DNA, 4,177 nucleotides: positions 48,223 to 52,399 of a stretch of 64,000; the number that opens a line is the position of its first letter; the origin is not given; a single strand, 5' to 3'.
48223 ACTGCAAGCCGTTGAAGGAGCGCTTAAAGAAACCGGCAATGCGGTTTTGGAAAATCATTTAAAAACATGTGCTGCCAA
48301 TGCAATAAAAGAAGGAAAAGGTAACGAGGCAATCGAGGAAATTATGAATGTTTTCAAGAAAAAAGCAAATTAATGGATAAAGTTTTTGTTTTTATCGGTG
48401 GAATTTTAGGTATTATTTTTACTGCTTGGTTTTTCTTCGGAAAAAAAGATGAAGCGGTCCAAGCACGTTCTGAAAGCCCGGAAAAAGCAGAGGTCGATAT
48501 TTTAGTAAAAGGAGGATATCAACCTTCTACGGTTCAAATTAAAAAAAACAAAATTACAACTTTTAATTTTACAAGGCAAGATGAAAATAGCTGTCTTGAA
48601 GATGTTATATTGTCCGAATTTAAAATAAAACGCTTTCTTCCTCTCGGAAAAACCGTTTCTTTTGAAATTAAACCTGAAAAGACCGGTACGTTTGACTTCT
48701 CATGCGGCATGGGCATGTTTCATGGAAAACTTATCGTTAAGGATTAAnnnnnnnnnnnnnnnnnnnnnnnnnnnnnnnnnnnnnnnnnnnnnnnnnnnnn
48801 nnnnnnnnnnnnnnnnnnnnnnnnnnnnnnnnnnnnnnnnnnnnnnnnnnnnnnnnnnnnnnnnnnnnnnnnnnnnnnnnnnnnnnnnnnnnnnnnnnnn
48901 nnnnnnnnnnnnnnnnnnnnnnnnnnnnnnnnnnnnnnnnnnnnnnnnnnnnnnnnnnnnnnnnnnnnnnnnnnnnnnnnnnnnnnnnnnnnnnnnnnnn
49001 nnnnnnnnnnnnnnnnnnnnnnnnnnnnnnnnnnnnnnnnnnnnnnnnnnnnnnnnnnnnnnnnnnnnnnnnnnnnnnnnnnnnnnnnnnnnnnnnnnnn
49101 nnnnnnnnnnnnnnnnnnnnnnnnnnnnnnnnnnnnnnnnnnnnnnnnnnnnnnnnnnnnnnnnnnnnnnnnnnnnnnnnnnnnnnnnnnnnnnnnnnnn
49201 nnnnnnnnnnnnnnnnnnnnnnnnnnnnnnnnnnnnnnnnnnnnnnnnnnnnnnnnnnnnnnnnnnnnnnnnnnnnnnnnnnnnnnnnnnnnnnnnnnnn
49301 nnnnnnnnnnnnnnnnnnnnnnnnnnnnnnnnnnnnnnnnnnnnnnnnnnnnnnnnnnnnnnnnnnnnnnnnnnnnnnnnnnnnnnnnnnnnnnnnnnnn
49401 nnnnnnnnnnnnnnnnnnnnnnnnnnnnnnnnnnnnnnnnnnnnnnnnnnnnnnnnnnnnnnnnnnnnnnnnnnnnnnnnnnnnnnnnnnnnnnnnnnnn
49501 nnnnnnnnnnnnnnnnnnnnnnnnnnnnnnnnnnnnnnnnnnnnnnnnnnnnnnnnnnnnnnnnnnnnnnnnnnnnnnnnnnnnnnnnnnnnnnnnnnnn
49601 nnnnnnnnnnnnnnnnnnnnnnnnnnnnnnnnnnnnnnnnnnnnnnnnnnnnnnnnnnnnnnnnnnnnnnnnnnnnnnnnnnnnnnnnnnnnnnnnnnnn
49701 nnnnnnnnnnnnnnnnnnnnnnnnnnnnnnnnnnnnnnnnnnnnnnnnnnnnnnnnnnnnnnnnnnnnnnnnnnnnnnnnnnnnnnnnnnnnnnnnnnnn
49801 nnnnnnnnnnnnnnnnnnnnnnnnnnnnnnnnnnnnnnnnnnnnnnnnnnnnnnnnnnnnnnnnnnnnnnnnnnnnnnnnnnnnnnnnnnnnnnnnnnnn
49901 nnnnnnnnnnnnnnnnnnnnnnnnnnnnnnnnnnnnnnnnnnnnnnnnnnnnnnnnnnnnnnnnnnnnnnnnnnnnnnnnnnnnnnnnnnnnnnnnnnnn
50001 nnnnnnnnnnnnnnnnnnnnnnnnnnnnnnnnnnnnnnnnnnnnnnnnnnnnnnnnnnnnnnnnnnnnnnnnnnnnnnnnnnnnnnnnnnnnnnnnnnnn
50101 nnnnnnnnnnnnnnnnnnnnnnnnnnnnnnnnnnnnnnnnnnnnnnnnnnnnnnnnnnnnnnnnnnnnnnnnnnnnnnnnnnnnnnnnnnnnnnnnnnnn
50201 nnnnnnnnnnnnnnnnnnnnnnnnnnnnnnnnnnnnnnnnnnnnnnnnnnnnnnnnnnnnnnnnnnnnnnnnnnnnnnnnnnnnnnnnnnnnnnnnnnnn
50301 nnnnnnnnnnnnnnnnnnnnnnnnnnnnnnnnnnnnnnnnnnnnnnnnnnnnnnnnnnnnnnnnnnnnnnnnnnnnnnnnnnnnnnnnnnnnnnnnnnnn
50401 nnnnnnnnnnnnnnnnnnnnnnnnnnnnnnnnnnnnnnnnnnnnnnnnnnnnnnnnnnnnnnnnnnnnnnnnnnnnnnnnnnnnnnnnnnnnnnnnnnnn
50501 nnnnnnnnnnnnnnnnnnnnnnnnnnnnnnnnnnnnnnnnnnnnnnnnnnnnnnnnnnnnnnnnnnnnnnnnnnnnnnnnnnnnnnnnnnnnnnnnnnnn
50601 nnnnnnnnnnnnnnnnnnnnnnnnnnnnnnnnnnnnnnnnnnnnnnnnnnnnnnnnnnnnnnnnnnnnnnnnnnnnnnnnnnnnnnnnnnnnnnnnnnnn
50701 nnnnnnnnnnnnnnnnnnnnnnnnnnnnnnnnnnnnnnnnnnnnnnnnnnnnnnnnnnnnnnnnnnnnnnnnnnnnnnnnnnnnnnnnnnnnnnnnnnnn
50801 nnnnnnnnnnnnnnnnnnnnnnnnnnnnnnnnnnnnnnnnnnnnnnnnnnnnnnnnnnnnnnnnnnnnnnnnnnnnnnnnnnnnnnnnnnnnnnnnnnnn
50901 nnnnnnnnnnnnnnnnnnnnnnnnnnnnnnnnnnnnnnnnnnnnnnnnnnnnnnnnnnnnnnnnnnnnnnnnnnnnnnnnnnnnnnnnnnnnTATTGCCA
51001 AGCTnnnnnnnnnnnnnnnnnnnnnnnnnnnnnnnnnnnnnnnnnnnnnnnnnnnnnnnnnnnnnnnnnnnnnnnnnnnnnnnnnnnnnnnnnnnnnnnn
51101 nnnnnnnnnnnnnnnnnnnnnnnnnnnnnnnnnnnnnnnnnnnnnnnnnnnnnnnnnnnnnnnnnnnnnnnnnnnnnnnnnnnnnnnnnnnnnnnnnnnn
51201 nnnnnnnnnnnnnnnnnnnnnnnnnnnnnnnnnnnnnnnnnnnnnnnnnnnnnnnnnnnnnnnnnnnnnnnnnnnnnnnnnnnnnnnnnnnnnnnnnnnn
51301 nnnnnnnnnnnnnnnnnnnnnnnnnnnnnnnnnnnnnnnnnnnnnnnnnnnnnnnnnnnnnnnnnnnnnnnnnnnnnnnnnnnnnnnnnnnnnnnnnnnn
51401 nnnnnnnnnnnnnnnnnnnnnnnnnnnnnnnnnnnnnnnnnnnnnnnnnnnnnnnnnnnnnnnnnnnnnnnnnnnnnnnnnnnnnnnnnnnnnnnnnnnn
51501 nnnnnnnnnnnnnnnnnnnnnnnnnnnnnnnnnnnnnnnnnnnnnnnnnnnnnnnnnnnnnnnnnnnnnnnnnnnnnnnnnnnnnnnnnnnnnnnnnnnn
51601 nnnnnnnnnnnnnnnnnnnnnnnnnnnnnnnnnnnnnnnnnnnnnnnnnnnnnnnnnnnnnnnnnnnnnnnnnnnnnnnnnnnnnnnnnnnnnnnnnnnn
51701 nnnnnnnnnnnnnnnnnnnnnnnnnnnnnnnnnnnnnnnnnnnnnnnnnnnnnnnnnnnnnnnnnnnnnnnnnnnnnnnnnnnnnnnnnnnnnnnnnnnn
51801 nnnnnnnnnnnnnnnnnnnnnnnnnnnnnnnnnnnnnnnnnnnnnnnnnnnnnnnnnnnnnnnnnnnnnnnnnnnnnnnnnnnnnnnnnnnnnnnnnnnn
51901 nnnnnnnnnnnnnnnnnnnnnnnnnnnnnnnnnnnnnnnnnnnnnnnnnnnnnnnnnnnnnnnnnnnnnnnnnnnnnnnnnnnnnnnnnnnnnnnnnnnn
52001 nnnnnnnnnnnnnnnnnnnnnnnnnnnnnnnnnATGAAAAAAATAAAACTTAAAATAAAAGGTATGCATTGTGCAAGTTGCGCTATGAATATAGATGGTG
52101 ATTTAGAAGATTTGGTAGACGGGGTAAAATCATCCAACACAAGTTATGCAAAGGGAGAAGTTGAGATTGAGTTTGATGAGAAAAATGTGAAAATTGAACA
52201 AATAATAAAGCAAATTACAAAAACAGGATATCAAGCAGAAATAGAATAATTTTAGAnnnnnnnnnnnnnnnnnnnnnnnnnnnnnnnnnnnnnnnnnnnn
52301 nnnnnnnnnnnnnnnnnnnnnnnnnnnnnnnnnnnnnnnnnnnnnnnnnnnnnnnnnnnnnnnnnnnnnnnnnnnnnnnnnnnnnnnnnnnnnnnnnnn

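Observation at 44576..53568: The str operon (rpsL-rpsG | fusA) is split by a roughly 9-kb accessory insert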

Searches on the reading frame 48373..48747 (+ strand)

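Call 4: search_protein_families(library=pfam, proteins=[window:48373-48747:+])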
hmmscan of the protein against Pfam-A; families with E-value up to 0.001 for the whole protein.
window:48373-48747:+ (124 aa): 1 family
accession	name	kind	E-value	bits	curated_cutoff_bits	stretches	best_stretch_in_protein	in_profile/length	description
PF13473.12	Cupredoxin_1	-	1.4e-20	73.7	27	1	14-122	2-104/104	Cupredoxin-like domain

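Call 38: search_protein_families(library=ncbifam, proteins=[window:48373-48747:+], max_evalue=0.01)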
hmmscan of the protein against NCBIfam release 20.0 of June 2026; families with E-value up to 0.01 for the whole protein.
window:48373-48747:+ (124 aa): 0 families

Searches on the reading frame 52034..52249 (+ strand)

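Call 5: search_protein_families(library=pfam, proteins=[window:52034-52249:+])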
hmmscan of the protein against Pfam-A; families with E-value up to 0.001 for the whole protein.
window:52034-52249:+ (71 aa): 1 family
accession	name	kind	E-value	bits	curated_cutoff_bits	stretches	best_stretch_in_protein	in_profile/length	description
PF00403.32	HMA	-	8.2e-14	52.2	24.8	1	6-67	2-62/62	Heavy-metal-associated domain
